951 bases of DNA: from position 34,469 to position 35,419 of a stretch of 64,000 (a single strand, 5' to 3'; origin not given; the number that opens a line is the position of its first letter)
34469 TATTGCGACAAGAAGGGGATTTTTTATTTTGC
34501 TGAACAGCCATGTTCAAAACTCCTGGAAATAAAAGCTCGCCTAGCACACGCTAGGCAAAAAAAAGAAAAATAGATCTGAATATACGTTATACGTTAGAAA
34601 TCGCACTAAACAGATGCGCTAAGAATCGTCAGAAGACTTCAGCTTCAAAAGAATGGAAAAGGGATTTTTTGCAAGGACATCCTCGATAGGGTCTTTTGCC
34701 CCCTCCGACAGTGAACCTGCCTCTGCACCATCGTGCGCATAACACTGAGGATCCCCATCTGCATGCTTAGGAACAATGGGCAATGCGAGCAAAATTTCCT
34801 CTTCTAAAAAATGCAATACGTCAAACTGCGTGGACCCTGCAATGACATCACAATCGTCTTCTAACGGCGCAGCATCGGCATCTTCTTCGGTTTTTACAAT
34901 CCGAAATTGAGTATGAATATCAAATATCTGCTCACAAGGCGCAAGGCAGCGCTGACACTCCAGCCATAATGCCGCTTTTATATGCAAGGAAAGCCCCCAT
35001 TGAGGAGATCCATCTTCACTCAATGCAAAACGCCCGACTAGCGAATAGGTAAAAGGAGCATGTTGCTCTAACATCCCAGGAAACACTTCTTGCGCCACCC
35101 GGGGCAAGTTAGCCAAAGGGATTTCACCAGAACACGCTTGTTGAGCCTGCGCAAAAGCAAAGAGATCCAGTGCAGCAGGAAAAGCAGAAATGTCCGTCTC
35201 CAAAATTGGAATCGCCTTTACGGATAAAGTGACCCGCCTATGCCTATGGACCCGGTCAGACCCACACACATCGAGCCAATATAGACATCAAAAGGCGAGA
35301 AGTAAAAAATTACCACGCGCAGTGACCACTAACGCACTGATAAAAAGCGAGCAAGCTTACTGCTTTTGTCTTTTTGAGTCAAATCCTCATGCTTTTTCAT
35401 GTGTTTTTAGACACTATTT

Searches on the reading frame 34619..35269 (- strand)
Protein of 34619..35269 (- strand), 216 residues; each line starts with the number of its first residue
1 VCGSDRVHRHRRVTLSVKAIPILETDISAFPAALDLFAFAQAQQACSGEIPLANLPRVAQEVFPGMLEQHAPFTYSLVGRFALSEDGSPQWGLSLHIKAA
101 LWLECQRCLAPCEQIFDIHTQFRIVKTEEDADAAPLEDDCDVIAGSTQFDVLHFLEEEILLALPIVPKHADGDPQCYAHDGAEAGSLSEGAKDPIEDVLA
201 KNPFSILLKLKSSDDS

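Call 10: search_protein_families(library=ncbifam, proteins=[window:34619-35269:-])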
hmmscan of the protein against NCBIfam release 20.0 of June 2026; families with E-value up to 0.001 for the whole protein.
window:34619-35269:- (216 aa): 1 family
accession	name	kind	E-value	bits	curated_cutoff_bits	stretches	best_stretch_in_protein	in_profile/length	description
NF008395.0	PRK11193.1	equivalog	4.4e-13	49.7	192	1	31-212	7-172/173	23S rRNA accumulation protein YceD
